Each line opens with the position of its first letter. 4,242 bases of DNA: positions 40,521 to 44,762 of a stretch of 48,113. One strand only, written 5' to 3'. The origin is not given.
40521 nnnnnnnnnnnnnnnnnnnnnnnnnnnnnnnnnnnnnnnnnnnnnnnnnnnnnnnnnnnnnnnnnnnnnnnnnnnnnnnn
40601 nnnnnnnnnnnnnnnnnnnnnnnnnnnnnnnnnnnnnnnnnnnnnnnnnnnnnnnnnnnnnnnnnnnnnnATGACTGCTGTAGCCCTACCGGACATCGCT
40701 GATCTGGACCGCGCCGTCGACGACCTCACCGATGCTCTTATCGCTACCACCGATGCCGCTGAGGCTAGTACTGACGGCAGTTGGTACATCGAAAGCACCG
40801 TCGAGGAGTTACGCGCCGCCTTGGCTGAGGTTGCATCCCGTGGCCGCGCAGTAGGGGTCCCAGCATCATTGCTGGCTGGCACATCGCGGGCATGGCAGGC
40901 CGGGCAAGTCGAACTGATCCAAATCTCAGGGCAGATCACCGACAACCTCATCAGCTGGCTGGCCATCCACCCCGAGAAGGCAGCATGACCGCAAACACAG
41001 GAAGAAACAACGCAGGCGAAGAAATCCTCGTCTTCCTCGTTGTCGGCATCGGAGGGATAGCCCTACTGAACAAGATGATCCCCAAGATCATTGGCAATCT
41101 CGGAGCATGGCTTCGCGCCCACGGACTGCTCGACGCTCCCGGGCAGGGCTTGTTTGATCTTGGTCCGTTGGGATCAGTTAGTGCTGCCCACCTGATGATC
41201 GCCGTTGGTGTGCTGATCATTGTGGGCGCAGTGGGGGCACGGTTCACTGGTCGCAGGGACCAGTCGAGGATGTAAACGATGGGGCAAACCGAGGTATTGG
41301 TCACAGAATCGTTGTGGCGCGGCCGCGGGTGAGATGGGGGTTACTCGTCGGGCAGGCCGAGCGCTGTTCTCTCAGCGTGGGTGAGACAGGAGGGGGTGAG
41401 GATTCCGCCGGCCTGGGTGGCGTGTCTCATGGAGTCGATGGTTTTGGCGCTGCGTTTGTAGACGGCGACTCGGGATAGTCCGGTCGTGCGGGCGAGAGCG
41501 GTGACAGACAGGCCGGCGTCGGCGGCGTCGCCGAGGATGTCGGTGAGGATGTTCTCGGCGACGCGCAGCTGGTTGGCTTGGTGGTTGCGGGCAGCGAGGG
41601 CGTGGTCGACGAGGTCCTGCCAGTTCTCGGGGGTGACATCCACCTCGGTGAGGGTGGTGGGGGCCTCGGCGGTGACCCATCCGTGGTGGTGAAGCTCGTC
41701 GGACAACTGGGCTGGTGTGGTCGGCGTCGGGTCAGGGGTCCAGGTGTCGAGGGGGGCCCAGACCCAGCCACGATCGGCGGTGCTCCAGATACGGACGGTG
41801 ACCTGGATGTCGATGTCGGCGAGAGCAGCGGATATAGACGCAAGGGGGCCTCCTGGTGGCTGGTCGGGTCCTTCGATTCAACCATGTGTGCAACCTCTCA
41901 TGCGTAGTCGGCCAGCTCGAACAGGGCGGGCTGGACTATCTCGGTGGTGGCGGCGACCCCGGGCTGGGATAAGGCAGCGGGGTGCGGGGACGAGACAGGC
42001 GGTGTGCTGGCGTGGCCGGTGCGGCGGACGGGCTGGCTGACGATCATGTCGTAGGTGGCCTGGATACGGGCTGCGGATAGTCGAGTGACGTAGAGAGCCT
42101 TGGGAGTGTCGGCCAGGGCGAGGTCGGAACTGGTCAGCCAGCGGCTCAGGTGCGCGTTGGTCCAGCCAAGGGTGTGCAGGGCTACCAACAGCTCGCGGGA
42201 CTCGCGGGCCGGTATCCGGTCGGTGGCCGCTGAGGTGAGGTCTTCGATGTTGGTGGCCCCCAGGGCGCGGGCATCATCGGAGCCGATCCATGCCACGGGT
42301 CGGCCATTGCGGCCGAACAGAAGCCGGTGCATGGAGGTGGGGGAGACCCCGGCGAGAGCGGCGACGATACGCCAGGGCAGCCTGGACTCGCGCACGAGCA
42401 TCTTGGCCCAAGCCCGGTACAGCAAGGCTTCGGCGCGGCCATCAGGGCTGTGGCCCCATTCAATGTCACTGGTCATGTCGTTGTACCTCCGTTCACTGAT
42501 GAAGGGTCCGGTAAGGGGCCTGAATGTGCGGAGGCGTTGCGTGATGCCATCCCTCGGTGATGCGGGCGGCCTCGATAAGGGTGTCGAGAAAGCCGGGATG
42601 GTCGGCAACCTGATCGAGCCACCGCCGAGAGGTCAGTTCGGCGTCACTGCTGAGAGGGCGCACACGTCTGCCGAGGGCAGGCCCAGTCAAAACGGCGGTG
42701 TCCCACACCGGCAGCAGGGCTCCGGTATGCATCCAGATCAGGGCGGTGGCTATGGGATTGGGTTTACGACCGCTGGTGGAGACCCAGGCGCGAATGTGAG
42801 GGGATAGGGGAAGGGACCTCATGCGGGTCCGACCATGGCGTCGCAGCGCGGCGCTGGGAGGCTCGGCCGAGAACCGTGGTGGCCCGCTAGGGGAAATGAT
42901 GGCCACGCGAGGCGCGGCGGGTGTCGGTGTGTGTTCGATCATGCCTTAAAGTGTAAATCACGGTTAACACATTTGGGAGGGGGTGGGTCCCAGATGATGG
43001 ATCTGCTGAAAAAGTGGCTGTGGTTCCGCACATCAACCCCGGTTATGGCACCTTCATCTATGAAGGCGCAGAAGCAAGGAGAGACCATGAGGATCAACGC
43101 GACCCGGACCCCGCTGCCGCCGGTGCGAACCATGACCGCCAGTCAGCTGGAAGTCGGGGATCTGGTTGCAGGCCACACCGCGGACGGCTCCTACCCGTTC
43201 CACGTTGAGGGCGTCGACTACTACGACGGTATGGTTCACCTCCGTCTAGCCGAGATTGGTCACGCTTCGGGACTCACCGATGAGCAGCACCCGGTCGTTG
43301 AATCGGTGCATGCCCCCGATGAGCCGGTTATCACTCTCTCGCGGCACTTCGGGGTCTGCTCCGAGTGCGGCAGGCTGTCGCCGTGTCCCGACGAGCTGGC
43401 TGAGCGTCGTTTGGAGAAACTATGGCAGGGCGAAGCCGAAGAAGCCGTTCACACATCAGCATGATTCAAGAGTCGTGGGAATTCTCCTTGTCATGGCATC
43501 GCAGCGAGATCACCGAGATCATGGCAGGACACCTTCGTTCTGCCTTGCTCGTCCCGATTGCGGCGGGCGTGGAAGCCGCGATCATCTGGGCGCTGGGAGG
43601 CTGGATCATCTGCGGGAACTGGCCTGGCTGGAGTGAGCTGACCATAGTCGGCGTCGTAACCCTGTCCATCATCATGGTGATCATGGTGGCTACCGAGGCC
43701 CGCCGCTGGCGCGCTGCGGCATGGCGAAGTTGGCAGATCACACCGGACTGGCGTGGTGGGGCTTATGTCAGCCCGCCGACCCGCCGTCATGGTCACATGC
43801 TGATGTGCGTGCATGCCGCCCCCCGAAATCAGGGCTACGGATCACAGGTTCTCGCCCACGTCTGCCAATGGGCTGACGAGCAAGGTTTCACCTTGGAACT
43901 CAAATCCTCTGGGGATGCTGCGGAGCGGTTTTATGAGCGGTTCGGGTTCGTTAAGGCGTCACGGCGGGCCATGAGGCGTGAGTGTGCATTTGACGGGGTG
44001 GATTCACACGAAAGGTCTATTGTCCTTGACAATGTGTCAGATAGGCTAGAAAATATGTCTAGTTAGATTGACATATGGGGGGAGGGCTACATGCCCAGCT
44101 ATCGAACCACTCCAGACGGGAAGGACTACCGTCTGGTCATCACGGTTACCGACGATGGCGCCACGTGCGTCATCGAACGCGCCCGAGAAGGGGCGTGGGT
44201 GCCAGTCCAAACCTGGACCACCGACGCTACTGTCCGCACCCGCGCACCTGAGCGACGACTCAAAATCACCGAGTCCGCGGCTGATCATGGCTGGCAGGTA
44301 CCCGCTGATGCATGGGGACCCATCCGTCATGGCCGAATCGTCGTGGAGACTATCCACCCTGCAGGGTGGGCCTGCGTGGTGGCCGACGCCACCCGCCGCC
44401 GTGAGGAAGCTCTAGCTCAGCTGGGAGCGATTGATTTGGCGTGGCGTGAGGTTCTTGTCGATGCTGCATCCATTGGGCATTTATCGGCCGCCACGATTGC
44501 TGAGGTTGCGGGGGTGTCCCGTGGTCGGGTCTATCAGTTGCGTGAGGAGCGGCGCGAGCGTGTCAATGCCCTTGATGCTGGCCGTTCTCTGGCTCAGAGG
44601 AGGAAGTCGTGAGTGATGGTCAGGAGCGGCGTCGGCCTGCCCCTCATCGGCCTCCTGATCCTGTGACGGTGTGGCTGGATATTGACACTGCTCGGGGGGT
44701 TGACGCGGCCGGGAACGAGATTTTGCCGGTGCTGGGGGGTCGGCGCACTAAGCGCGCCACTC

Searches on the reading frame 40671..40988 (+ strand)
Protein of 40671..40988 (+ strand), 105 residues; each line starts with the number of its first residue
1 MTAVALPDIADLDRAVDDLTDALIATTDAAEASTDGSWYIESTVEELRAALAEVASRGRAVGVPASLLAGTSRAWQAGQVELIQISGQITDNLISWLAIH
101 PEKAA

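Call 18: search_protein_families(library=pfam, proteins=[window:40671-40988:+], max_evalue=0.01)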
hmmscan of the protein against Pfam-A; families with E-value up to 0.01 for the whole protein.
window:40671-40988:+ (105 aa): 0 families

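Call 33: search_protein_families(library=ncbifam, proteins=[window:40671-40988:+], max_evalue=1)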
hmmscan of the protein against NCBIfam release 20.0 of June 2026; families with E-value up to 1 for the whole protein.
window:40671-40988:+ (105 aa): 1 family
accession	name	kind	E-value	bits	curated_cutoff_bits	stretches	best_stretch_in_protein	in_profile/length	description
TIGR03917.1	Frankia_40_dom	paralog_domain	0.2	11.8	40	1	42-59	9-26/40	Frankia-40 domain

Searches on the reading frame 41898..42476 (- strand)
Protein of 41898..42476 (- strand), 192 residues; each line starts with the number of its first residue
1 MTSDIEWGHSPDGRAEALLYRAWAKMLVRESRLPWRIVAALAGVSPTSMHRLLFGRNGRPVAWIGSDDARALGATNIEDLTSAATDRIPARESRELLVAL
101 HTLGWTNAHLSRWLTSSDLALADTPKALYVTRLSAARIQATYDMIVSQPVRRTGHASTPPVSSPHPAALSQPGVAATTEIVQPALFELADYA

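Call 46: search_protein_families(library=pfam, proteins=[window:41898-42476:-], max_evalue=1)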
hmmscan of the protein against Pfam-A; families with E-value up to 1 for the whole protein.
window:41898-42476:- (192 aa): 1 family
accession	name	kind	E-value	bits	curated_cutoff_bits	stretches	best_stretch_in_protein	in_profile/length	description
PF13560.12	HTH_31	-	0.035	14.9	27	1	36-63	18-45/64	Helix-turn-helix domain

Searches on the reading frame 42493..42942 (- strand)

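Call 46: search_protein_families(library=pfam, proteins=[window:42493-42942:-], max_evalue=1)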
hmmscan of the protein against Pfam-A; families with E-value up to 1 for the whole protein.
window:42493-42942:- (149 aa): 1 family
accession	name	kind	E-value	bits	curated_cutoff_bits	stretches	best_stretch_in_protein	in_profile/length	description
PF19956.5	EAD2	-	0.18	12.5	23.8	1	87-131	24-68/81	Effector-associated domain 2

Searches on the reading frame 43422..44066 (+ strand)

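Call 18: search_protein_families(library=pfam, proteins=[window:43422-44066:+], max_evalue=0.01)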
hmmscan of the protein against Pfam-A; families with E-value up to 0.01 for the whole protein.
window:43422-44066:+ (214 aa): 4 families
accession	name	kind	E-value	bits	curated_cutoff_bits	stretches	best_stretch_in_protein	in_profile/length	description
PF13508.13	Acetyltransf_7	-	2.5e-10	41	27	1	123-177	27-83/84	Acetyltransferase (GNAT) domain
PF00583.31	Acetyltransf_1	-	2.8e-10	40.9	20.7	1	113-176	47-116/116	Acetyltransferase (GNAT) family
PF13673.13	Acetyltransf_10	-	1.3e-06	28.8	23.6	1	126-186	55-117/128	Acetyltransferase (GNAT) domain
PF08445.16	FR47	-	0.00042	20.7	22.1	1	127-180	26-81/86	FR47-like protein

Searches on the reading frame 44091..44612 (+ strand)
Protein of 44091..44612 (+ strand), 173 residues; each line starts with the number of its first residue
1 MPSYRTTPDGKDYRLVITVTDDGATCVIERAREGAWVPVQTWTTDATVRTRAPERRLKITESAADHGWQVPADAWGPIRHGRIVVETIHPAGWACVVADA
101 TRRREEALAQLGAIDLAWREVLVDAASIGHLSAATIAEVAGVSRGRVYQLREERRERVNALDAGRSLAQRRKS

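Call 18: search_protein_families(library=pfam, proteins=[window:44091-44612:+], max_evalue=0.01)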
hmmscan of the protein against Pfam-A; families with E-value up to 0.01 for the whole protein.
window:44091-44612:+ (173 aa): 0 families

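Call 33: search_protein_families(library=ncbifam, proteins=[window:44091-44612:+], max_evalue=1)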
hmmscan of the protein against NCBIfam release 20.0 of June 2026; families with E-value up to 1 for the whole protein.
window:44091-44612:+ (173 aa): 1 family
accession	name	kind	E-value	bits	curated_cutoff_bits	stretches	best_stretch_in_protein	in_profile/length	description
NF052438.1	TransRegRv0880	equivalog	0.057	13.2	220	1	57-128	66-134/143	Rv0880 family HTH-type transcriptional regulator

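Call 46: search_protein_families(library=pfam, proteins=[window:44091-44612:+], max_evalue=1)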
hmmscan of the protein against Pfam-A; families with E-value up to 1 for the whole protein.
window:44091-44612:+ (173 aa): 2 families
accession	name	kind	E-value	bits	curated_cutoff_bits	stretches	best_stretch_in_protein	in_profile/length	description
PF22168.2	DIP2311-like_C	-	0.025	15.3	27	1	127-170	16-61/63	Transcriptional regulator DIP2311-like, C-terminal domain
PF04545.22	Sigma70_r4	-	0.035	14.1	24.1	1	119-150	10-40/50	Sigma-70, region 4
